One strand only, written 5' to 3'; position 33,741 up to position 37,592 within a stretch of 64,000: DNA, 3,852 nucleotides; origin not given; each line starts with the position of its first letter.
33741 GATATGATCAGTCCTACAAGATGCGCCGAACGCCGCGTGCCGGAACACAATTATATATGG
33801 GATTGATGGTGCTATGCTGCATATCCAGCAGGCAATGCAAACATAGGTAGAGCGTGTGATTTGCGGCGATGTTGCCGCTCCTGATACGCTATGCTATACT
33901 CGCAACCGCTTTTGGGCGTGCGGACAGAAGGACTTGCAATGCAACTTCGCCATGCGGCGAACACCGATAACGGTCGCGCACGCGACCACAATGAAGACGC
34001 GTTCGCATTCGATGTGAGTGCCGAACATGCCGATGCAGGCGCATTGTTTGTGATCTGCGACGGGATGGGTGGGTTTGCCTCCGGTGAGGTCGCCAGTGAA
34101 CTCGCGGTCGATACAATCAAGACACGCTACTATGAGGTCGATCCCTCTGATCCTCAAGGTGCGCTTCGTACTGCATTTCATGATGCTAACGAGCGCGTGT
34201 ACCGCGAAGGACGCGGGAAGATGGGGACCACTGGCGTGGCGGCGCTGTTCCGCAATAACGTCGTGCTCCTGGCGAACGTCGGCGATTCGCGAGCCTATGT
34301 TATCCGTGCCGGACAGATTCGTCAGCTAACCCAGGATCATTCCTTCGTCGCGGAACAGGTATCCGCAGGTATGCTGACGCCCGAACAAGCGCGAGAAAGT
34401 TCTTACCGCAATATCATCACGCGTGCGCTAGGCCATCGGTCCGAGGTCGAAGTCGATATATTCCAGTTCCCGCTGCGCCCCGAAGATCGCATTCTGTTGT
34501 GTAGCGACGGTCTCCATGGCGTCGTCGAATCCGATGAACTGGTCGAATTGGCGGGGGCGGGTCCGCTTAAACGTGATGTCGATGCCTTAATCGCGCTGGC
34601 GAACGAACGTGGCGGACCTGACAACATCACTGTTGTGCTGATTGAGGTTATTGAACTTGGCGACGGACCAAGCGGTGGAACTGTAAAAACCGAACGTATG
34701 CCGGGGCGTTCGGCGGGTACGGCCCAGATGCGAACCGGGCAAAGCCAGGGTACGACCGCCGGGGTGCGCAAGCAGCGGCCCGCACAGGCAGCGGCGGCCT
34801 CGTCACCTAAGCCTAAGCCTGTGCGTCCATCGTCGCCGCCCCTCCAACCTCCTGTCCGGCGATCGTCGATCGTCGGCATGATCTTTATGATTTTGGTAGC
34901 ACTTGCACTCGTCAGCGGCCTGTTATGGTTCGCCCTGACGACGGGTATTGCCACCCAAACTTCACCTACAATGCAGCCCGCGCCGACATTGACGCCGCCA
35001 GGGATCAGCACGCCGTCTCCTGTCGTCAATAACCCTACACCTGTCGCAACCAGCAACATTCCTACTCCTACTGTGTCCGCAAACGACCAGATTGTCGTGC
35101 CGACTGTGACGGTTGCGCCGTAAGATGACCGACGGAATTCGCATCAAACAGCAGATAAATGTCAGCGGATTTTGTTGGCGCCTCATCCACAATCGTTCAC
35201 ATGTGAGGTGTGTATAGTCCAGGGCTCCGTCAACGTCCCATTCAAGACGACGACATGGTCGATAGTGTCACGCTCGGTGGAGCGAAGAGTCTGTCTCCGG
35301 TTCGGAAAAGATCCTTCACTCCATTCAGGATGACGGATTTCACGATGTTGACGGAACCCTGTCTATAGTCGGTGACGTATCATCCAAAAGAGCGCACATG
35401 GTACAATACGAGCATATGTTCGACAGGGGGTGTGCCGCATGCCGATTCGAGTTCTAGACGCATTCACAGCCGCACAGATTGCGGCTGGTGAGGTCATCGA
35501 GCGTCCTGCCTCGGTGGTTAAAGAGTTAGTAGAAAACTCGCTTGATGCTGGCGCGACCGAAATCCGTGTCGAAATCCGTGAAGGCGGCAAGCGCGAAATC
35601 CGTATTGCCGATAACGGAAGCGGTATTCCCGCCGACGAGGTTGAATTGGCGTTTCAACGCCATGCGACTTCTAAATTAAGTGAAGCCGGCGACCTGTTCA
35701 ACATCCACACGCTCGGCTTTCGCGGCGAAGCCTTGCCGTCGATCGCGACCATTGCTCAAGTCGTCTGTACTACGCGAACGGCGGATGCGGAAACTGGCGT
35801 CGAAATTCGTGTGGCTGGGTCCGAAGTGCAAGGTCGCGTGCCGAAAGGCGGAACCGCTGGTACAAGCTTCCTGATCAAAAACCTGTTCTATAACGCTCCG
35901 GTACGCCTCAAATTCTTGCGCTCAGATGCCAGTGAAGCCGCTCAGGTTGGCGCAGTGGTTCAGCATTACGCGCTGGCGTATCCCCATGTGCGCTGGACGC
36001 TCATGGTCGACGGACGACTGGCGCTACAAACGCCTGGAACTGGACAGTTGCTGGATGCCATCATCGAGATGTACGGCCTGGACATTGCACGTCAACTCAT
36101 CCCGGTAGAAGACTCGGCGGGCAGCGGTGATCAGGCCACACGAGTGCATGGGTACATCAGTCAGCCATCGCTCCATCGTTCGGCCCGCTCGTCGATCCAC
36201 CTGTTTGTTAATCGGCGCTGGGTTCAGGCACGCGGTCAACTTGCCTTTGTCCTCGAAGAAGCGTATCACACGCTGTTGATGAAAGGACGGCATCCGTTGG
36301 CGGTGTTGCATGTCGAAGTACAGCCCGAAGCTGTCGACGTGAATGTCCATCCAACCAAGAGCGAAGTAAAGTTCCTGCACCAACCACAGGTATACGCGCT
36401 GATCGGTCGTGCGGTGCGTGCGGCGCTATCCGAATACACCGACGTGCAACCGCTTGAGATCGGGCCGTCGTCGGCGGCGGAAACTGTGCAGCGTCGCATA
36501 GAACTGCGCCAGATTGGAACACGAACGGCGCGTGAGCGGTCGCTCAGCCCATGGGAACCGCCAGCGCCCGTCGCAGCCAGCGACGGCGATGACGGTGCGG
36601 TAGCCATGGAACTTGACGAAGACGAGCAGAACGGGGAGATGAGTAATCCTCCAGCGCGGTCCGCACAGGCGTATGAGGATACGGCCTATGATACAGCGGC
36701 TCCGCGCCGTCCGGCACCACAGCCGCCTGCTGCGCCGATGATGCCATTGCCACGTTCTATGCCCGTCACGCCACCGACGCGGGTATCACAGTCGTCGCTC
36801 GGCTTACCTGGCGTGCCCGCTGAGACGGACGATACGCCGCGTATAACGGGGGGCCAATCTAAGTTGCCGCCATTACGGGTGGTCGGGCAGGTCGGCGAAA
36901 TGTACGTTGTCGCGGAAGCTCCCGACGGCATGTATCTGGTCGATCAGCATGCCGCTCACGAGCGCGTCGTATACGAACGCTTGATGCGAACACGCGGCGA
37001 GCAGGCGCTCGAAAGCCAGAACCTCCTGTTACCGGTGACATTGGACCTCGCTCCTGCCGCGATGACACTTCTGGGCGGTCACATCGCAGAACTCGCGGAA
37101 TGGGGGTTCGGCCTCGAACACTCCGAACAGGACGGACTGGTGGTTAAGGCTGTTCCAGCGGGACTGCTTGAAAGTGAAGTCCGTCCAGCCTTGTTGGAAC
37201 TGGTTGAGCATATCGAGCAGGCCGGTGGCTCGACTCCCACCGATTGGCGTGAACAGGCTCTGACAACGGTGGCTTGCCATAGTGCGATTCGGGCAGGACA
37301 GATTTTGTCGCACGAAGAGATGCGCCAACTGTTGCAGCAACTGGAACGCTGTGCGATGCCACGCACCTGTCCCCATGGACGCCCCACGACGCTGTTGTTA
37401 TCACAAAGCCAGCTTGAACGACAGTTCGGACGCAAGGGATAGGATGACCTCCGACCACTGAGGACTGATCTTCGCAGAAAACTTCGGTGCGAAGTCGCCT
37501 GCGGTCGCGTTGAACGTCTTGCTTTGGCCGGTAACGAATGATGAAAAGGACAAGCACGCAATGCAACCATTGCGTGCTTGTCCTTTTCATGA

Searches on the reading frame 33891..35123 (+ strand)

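Call 55: search_protein_families(library=pfam, proteins=[window:33891-35123:+])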
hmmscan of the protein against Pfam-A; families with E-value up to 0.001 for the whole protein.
window:33891-35123:+ (410 aa): 3 families
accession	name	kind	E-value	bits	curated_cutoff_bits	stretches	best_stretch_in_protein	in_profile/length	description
PF00481.26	PP2C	-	9.7e-16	58.6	20.3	1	28-151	9-141/255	Protein phosphatase 2C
PF13672.11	PP2C_2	-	1.9e-15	57.4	24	1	30-215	8-181/209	Protein phosphatase 2C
PF07228.17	SpoIIE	-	5.4e-07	30.2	25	1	51-253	5-191/192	Stage II sporulation protein E (SpoIIE)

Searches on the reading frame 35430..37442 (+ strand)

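Call 55: search_protein_families(library=pfam, proteins=[window:35430-37442:+])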
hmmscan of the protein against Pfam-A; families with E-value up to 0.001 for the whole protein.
window:35430-37442:+ (670 aa): 4 families
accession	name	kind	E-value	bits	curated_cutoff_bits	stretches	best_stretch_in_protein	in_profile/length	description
PF08676.16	MutL_C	-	2.3e-38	131.6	25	1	485-625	1-141/142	MutL C terminal dimerisation domain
PF01119.25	DNA_mis_repair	-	1.9e-34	118.3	26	1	212-333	2-118/119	DNA mismatch repair protein, C-terminal domain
PF13589.12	HATPase_c_3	-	4.2e-11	43.5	25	1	27-121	4-98/137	Histidine kinase-, DNA gyrase B-, and HSP90-like ATPase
PF02518.31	HATPase_c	-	6.9e-10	39.8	26.4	1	24-80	4-63/111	Histidine kinase-, DNA gyrase B-, and HSP90-like ATPase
